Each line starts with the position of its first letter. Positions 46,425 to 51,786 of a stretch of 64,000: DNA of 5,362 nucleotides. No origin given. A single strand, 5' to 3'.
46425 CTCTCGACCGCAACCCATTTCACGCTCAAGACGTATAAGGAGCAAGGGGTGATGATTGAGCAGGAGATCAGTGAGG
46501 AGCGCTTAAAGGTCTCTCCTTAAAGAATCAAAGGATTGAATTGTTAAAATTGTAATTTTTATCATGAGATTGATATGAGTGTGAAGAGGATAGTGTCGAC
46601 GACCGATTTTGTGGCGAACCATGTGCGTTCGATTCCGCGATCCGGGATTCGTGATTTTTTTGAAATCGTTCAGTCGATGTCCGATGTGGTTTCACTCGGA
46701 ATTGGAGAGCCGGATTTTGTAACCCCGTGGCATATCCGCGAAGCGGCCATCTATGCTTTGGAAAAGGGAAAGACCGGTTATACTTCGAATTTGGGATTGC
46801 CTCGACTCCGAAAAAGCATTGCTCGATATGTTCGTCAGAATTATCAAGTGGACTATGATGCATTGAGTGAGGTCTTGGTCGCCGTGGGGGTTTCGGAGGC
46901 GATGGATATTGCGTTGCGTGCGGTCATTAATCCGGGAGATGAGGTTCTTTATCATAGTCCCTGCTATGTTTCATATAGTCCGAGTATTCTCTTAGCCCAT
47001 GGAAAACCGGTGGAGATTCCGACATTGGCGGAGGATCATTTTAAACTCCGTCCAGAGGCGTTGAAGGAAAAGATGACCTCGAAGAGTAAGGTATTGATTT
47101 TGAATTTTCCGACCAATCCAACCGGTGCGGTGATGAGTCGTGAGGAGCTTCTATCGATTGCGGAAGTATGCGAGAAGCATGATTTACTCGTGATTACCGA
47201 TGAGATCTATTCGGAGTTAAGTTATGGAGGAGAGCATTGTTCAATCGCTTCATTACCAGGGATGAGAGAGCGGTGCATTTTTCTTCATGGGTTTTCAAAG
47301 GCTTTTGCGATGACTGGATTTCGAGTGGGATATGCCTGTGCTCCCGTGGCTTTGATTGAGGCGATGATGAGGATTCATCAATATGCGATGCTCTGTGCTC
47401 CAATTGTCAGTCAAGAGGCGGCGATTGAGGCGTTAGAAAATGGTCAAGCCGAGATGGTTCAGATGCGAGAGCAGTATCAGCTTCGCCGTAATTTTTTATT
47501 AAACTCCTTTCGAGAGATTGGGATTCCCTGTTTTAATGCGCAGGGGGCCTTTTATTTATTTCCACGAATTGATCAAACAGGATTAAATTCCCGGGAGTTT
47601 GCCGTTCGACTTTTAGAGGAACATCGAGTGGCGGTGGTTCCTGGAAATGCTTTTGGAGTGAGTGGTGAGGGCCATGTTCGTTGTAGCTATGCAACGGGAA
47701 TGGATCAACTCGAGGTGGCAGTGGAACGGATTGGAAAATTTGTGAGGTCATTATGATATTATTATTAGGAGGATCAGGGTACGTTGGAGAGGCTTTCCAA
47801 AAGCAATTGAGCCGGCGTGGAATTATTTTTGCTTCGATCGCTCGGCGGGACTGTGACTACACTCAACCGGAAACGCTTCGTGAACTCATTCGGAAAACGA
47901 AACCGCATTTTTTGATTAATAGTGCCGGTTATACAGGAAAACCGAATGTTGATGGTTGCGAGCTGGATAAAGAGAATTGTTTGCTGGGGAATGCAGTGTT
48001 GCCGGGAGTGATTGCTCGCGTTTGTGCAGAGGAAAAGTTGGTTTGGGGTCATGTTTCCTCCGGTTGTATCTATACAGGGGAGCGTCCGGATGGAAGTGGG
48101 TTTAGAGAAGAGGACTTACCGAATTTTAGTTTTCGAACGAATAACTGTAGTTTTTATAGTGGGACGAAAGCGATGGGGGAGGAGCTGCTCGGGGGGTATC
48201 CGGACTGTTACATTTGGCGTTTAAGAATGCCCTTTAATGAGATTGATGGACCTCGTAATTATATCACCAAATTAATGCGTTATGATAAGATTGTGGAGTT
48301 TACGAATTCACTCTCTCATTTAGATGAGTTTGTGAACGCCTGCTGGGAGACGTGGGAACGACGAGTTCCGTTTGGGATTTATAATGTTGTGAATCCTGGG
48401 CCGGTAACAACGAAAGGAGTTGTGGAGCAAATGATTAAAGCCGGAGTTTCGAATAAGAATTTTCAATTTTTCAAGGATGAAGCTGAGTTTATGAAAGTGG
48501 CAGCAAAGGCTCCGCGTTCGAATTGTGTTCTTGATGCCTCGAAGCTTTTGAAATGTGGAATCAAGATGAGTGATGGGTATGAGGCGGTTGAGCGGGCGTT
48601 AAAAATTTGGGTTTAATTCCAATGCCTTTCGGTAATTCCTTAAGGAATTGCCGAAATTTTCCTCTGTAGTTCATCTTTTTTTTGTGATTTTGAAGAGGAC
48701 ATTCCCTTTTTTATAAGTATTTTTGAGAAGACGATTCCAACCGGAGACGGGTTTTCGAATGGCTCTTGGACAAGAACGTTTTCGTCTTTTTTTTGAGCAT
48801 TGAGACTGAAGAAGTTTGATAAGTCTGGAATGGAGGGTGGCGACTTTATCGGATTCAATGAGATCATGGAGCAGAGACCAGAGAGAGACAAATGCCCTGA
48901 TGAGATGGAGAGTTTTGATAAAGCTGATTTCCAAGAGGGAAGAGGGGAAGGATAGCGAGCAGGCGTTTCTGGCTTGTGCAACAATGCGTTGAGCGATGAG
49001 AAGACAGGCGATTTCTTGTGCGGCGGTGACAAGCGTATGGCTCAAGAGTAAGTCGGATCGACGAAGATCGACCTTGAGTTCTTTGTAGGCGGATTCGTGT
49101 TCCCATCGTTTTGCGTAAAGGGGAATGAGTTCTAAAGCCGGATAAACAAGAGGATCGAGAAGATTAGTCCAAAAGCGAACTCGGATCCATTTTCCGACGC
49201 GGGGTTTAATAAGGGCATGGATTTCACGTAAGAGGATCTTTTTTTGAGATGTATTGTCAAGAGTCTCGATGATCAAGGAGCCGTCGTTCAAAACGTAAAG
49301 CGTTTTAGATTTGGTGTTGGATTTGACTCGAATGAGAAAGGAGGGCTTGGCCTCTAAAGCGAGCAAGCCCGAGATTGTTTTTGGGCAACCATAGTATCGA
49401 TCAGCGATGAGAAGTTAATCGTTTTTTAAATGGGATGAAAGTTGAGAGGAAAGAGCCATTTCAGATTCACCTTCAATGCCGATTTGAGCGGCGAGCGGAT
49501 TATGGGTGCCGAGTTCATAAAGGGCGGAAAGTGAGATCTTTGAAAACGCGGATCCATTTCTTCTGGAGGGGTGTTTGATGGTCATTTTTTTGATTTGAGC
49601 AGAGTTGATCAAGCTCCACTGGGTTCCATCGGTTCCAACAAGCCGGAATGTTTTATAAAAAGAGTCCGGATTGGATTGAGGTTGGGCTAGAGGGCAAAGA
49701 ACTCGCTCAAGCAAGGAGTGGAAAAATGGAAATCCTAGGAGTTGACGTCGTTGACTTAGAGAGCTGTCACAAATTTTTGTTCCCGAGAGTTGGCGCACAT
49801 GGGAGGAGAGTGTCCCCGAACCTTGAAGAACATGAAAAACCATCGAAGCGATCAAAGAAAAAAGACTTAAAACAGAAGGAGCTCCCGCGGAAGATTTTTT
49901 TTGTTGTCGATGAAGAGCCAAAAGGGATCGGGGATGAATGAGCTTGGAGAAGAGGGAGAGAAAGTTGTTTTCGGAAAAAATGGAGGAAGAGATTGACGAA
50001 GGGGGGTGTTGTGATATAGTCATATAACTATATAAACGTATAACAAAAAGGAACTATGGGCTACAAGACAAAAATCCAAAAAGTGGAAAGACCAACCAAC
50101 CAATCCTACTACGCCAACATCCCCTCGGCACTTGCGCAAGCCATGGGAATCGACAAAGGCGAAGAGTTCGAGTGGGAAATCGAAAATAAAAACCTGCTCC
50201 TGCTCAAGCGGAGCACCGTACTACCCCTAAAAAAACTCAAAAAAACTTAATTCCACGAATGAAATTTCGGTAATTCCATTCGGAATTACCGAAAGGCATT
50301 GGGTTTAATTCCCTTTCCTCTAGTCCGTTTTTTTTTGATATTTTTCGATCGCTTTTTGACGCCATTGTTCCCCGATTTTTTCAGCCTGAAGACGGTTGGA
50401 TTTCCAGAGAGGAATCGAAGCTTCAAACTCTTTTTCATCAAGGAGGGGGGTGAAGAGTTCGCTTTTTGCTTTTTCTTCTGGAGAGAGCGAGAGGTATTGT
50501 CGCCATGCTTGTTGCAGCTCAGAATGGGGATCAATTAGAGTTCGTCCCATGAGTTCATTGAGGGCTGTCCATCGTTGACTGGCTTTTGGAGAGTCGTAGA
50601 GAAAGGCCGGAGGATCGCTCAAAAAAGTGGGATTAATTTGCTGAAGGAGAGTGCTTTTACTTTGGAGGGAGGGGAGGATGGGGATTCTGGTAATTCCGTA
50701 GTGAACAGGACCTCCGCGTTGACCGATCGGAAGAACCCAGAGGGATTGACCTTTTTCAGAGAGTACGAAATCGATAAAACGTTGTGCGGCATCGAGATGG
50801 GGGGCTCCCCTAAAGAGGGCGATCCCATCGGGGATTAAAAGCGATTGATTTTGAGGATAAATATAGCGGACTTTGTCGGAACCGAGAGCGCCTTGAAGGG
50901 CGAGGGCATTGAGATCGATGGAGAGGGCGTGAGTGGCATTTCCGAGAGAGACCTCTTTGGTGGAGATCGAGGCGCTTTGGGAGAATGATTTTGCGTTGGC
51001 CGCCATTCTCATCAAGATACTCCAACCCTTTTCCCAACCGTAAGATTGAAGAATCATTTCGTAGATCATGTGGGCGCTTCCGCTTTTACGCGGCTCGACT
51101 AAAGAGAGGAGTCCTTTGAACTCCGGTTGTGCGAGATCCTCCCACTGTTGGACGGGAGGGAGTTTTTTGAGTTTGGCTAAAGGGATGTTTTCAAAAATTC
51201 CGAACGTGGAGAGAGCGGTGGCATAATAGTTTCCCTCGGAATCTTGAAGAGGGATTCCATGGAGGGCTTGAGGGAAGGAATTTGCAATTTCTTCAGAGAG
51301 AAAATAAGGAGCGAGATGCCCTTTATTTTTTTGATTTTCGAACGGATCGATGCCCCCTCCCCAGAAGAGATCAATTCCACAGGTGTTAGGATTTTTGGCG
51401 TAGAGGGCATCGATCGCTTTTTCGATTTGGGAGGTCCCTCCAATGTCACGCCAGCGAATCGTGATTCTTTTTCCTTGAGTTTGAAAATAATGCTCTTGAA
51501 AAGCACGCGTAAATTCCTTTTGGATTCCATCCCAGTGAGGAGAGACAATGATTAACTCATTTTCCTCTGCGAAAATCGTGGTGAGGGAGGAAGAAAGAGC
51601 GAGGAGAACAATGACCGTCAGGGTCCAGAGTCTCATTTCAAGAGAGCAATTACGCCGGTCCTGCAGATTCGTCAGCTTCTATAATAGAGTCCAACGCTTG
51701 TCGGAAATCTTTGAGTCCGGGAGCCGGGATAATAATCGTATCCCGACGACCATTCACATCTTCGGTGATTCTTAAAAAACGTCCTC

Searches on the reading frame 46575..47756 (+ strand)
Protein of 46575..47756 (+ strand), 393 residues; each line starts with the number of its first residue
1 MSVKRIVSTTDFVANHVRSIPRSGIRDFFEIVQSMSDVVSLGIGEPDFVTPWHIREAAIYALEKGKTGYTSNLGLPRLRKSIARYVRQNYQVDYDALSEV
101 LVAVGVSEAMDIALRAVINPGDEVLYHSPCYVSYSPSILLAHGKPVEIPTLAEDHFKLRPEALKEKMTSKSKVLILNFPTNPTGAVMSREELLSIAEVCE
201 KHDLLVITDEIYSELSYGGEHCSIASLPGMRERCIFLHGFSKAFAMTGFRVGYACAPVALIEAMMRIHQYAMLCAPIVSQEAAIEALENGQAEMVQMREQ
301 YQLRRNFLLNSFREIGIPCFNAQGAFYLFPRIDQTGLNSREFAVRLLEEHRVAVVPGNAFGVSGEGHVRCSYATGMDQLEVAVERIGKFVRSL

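Call 74: search_protein_families(library=pfam, proteins=[window:46575-47756:+], max_evalue=0.00001)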
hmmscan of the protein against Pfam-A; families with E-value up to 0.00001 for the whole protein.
window:46575-47756:+ (393 aa): 2 families
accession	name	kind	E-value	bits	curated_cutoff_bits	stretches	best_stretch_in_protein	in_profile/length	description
PF00155.27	Aminotran_1_2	-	8.9e-75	252.5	19.7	1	37-386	2-361/361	Aminotransferase class I and II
PF01041.23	DegT_DnrJ_EryC1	-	2.6e-06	27.3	19.8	1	107-209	49-145/360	DegT/DnrJ/EryC1/StrS aminotransferase family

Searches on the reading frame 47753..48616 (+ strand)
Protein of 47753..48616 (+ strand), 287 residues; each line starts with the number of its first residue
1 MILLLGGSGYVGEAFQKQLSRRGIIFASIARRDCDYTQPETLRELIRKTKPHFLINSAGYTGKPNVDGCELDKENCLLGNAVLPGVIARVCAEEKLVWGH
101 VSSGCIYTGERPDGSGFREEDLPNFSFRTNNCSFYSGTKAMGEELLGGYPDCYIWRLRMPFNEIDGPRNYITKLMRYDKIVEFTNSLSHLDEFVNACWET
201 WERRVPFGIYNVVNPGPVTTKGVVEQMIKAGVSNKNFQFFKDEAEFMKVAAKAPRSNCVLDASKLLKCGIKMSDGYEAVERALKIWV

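Call 75: search_protein_families(library=pfam, proteins=[window:47753-48616:+], max_evalue=0.00001)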
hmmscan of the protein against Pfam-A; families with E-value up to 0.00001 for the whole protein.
window:47753-48616:+ (287 aa): 2 families
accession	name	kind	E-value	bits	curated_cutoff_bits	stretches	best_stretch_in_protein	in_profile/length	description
PF04321.23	RmlD_sub_bind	-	5.5e-22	78.6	27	1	2-176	3-165/287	RmlD substrate binding domain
PF01370.27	Epimerase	-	8.9e-12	45.4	20.9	1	2-149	1-156/240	NAD dependent epimerase/dehydratase family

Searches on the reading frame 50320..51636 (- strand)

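Call 75: search_protein_families(library=pfam, proteins=[window:50320-51636:-], max_evalue=0.00001)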
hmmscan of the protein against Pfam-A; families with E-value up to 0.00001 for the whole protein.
window:50320-51636:- (438 aa): 3 families
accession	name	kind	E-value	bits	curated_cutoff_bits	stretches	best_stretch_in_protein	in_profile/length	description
PF13343.11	SBP_bac_6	-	1.5e-20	74.2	24.6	1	99-301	21-212/245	Bacterial extracellular solute-binding protein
PF13531.11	SBP_bac_11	-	1.9e-10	41.3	25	1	161-300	92-221/227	Bacterial extracellular solute-binding protein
PF13416.11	SBP_bac_8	-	1.1e-09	38.9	27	1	51-302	6-254/279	Bacterial extracellular solute-binding protein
